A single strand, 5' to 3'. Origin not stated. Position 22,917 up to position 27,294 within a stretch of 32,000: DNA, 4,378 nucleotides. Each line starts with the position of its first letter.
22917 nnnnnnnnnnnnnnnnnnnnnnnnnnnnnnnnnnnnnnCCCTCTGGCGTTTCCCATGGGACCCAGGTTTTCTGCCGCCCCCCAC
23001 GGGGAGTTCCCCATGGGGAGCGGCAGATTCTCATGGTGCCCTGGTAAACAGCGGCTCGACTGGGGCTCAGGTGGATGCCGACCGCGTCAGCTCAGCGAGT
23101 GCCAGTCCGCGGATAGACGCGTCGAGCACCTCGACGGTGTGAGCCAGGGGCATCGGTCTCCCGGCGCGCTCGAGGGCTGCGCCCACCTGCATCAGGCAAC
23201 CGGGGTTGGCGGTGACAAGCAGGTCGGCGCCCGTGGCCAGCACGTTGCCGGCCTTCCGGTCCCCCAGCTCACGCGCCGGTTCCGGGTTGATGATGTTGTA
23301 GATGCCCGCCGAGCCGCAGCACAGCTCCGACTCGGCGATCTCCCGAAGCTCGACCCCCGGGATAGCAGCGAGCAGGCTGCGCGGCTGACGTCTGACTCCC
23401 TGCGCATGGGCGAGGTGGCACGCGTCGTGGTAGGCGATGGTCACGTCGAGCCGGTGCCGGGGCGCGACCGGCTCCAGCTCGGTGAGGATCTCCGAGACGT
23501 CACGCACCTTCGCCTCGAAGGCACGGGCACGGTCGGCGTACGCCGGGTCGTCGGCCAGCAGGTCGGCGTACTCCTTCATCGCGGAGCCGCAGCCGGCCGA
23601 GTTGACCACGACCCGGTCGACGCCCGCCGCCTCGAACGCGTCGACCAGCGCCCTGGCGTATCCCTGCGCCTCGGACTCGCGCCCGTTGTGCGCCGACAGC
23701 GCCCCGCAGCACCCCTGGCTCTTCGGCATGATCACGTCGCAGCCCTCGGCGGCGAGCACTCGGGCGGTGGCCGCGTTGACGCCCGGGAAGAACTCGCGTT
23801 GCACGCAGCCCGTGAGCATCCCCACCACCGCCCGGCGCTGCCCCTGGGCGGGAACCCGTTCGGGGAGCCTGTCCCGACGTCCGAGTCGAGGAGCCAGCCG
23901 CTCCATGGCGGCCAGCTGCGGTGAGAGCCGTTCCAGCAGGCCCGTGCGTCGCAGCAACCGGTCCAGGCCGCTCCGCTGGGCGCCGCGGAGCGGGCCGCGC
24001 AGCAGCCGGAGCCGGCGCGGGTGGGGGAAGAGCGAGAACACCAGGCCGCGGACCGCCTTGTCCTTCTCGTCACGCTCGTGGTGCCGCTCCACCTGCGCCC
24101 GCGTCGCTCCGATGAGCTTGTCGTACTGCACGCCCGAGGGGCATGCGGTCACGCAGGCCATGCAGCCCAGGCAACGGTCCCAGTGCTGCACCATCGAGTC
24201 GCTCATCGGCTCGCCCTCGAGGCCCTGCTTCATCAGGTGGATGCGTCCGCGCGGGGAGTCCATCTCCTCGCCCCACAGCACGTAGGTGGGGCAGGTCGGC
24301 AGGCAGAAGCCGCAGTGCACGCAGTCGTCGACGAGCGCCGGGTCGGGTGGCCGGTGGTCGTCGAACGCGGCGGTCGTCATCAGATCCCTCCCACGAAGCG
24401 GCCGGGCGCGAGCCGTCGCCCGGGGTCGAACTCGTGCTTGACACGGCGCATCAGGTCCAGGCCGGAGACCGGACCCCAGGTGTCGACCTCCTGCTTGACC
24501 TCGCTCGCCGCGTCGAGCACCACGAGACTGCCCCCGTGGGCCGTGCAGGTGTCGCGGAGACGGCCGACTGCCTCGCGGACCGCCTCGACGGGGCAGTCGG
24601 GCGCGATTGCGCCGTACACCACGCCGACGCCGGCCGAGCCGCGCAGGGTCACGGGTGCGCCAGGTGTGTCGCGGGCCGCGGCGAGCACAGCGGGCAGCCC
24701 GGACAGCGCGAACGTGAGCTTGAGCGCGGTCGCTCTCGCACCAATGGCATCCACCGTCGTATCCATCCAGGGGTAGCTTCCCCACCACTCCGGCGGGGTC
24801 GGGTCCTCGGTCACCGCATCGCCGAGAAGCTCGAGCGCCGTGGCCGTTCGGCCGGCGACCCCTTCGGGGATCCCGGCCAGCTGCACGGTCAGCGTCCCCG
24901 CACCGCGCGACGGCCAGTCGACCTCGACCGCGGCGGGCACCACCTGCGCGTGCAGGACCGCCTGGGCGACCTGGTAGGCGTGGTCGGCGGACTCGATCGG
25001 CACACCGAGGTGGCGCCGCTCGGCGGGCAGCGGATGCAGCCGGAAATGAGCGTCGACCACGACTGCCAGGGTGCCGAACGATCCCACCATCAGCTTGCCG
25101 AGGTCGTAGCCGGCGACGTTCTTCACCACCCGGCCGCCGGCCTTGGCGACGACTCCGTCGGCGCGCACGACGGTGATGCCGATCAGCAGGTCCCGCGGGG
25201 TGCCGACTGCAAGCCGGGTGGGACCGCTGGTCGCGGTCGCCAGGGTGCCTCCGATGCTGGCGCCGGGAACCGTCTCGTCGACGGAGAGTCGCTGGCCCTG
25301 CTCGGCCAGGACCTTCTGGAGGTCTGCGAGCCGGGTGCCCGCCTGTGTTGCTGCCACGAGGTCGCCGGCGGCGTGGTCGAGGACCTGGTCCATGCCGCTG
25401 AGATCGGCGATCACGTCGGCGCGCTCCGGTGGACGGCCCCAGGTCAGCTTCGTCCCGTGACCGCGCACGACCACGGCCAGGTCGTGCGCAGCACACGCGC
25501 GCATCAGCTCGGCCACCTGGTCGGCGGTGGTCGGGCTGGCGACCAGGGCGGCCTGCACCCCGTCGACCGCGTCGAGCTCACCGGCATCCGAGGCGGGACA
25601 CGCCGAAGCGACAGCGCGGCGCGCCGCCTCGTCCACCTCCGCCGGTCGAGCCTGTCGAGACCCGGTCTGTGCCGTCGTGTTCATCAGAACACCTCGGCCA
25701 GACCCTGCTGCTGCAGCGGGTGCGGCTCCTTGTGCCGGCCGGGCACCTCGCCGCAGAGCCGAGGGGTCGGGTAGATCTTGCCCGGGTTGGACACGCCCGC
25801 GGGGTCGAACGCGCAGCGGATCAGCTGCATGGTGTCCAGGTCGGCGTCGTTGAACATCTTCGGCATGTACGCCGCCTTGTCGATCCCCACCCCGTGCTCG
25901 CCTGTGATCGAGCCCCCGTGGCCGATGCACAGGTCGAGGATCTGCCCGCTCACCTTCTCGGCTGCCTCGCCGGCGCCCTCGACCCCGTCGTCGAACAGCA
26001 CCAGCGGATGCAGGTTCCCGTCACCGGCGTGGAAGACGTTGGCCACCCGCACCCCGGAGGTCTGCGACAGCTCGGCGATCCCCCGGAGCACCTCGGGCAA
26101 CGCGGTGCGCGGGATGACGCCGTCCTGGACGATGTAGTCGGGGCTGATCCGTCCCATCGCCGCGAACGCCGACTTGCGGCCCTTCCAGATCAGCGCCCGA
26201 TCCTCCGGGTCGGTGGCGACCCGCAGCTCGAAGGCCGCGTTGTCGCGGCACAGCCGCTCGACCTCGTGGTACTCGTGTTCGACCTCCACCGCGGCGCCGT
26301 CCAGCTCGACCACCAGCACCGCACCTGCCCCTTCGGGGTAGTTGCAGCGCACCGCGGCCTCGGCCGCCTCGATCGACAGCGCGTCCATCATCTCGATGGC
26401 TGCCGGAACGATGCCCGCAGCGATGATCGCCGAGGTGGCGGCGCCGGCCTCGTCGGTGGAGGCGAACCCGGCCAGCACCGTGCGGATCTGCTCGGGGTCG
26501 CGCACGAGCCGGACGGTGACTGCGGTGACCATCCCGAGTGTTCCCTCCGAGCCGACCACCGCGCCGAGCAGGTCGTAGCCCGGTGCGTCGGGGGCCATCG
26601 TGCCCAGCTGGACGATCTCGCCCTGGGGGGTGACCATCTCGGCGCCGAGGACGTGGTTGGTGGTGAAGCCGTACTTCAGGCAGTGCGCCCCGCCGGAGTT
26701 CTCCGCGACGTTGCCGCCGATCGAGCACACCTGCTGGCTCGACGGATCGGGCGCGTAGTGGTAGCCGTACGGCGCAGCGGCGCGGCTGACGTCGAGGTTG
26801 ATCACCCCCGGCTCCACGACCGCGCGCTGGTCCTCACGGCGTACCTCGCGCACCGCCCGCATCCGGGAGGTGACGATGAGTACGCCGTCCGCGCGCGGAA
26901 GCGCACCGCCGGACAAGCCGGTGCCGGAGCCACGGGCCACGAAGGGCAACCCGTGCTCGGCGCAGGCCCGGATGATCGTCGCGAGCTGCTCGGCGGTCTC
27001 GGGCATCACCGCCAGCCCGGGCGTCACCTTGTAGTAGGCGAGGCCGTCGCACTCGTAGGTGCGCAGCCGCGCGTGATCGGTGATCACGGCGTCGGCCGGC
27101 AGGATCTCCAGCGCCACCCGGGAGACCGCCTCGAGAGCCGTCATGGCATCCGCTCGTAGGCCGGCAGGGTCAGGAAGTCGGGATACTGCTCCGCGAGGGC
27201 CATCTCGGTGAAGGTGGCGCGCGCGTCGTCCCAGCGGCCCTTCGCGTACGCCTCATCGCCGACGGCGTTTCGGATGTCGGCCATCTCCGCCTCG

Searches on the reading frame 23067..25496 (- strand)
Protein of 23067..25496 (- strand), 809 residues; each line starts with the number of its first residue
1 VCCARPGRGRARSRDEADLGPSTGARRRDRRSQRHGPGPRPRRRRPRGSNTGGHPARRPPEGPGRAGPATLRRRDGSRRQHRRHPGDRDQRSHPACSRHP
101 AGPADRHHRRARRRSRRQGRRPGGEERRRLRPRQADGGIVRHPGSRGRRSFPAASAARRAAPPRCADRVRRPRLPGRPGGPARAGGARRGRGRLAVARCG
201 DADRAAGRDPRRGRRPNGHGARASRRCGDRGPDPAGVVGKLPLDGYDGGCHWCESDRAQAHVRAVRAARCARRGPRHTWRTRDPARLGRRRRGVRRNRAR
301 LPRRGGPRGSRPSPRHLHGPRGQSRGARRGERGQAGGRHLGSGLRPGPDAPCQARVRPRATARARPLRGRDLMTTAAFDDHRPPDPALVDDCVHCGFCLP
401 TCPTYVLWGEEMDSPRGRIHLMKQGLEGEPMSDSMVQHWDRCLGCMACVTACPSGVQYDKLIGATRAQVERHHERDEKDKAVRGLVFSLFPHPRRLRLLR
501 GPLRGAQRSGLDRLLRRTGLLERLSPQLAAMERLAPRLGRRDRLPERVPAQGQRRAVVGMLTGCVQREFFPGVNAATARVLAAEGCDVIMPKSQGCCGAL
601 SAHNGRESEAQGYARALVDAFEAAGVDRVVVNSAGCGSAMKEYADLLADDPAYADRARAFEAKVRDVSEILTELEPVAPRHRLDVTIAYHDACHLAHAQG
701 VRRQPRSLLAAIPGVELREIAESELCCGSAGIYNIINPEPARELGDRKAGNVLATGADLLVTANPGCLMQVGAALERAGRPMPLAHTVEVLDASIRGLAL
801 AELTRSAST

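Call 5: search_protein_families(library=pfam, proteins=[window:23067-25496:-])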
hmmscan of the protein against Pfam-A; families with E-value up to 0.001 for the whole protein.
window:23067-25496:- (809 aa): 12 families
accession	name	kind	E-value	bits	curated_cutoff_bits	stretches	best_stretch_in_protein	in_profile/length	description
PF02754.22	CCG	-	4.5e-35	120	20.6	2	687-771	1-84/85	Cysteine-rich domain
PF13183.11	Fer4_8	-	3.6e-13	50.3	27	1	389-456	2-68/68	4Fe-4S dicluster domain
PF12838.12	Fer4_7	-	1.3e-10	42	27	1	392-456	2-52/52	4Fe-4S dicluster domain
PF13534.11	Fer4_17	-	1.4e-09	38.8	22.2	1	392-456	2-60/61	4Fe-4S dicluster domain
PF13484.11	Fer4_16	-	1.3e-07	32.7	30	1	392-454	2-65/66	4Fe-4S double cluster binding domain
PF00037.32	Fer4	-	2e-07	31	21.1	1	438-456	4-22/24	4Fe-4S binding domain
PF12837.12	Fer4_6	-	5.2e-07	29.8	25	1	440-456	7-23/24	4Fe-4S binding domain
PF12800.12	Fer4_4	-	5.3e-07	29.9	24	1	440-455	2-17/17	4Fe-4S binding domain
PF13187.11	Fer4_9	-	5.6e-07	29.9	27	1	391-455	1-50/52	4Fe-4S dicluster domain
PF12797.12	Fer4_2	-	6.6e-07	29.3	24.5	1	438-454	6-22/22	4Fe-4S binding domain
PF13237.11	Fer4_10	-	8e-07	29.3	25.5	2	390-453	7-53/53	4Fe-4S dicluster domain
PF14697.11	Fer4_21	-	9.9e-05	22.8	35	0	440-456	6-23/59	4Fe-4S dicluster domain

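Call 6: search_protein_families(library=ncbifam, proteins=[window:23067-25496:-])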
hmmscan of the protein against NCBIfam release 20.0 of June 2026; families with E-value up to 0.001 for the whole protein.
window:23067-25496:- (809 aa): 17 families
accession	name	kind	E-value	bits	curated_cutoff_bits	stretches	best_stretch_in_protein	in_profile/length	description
NF008434.0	PRK11274.1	equivalog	6e-99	331.7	333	1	387-795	20-407/409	glycolate oxidase subunit GlcF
NF045670.1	quin_L_LdhH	equivalog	3.5e-62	210.7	800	1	390-791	304-705/706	L-lactate dehydrogenase (quinone) large subunit LdhH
NF004898.0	PRK06259.1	equivalog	6.4e-47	160.3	385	1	551-792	257-485/488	fumarate reductase (CoM/CoB) subunit TfrB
NF008369.0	PRK11168.1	equivalog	3.9e-35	121.5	278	2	551-794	162-398/401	anaerobic glycerol-3-phosphate dehydrogenase subunit C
TIGR03379.1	glycerol3P_GlpC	equivalog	8.3e-18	64.3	279.9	1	551-774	157-380/397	anaerobic glycerol-3-phosphate dehydrogenase subunit GlpC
NF045663.1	diclust_near_Sec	equivalog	2.3e-10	39.2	530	1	595-750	458-601/759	pyridine nucleotide-disulfide oxidoreductase/dicluster-binding protein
NF045711.1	sulf_resp_HmcF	equivalog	3.5e-10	39.3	750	1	677-767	327-421/457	sulfate respiration complex iron-sulfur protein HmcF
NF045724.1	ferredox_TmcB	equivalog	2.9e-08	32.7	735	1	577-763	207-396/430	electron transfer complex ferredoxin TmcB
TIGR03288.1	CoB_CoM_SS_B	equivalog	2.9e-07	30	345.15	1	561-771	5-237/290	CoB--CoM heterodisulfide reductase subunit B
TIGR02936.1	fdxN_nitrog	equivalog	3.4e-06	27.1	80.55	1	390-457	21-87/91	ferredoxin III, nif-specific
NF040864.1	HgcB_ferredoxin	equivalog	9.4e-06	25.4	99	1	390-476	14-81/93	mercury methylation ferredoxin HgcB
NF058577.1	FdxA_fam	equivalog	0.0001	22.4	65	0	389-404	6-21/52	4Fe-4S ferredoxin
NF005506.0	PRK07118.1-5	equivalog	0.00012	21.6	388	0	438-457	168-187/279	Fe-S cluster domain-containing protein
TIGR00314.1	cdhA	equivalog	0.0002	19.3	781.3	1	389-484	398-479/784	CO dehydrogenase/acetyl-CoA synthase complex subunit alpha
NF045480.1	FdxA_Actino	equivalog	0.00032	20.9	125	0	390-411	38-59/107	ferredoxin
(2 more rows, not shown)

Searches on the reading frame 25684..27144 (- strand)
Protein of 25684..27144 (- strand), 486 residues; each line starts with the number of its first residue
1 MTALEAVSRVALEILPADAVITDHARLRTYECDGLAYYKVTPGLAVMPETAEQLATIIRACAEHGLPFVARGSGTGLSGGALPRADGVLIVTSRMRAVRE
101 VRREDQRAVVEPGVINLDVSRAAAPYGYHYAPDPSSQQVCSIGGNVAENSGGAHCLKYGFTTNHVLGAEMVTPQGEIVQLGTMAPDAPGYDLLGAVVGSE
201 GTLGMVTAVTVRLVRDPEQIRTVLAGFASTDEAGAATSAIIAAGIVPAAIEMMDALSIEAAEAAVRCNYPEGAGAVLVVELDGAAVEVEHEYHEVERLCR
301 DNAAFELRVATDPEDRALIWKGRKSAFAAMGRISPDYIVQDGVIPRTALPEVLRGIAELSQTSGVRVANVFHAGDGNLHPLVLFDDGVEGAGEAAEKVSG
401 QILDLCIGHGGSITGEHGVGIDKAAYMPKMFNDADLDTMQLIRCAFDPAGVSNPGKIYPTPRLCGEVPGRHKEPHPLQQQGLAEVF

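Call 5: search_protein_families(library=pfam, proteins=[window:25684-27144:-])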
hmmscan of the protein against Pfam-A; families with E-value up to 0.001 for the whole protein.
window:25684-27144:- (486 aa): 2 families
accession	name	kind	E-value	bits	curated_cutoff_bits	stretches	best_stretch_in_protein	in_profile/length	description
PF02913.24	FAD-oxidase_C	-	4.6e-66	223.5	21.2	1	217-457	2-248/248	FAD linked oxidases, C-terminal domain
PF01565.28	FAD_binding_4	-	4.5e-39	133.8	26.4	1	44-180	3-138/139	FAD binding domain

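Call 6: search_protein_families(library=ncbifam, proteins=[window:25684-27144:-])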
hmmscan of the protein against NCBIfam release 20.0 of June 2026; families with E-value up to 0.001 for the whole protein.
window:25684-27144:- (486 aa): 9 families
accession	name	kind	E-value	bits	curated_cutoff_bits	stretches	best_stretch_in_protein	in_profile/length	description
NF008408.0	PRK11230.1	equivalog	4e-162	540.2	897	1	14-471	28-485/499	glycolate oxidase subunit GlcD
TIGR00387.1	glcD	equivalog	3.2e-151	503.9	567.9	1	46-456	2-413/413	glycolate oxidase subunit GlcD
NF049975.1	2HglutDHaseYdiJ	equivalog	4.5e-36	124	1350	2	36-183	46-195/1018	D-2-hydroxyglutarate dehydrogenase YdiJ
NF053785.1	DcplphribOxDprE1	equivalog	3.3e-12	46.4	500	1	43-215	16-182/449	decaprenylphosphoryl-beta-D-ribose oxidase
NF008439.0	PRK11282.1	equivalog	1.6e-11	43.7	284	1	134-232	90-189/358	glycolate oxidase subunit GlcE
TIGR01679.1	bact_FAD_ox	subfamily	6e-08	32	292.25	1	40-214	10-173/419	FAD-linked oxidoreductase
NF008387.0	PRK11183.1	equivalog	1.3e-06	27.3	391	1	13-157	17-165/570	D-lactate dehydrogenase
TIGR01678.1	FAD_lactone_ox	subfamily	4e-05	22.7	396.8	1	38-215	11-180/438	sugar 1,4-lactone oxidase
NF009866.0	PRK13328.1-2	equivalog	0.0009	18.9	360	0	40-108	149-217/266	type III pantothenate kinase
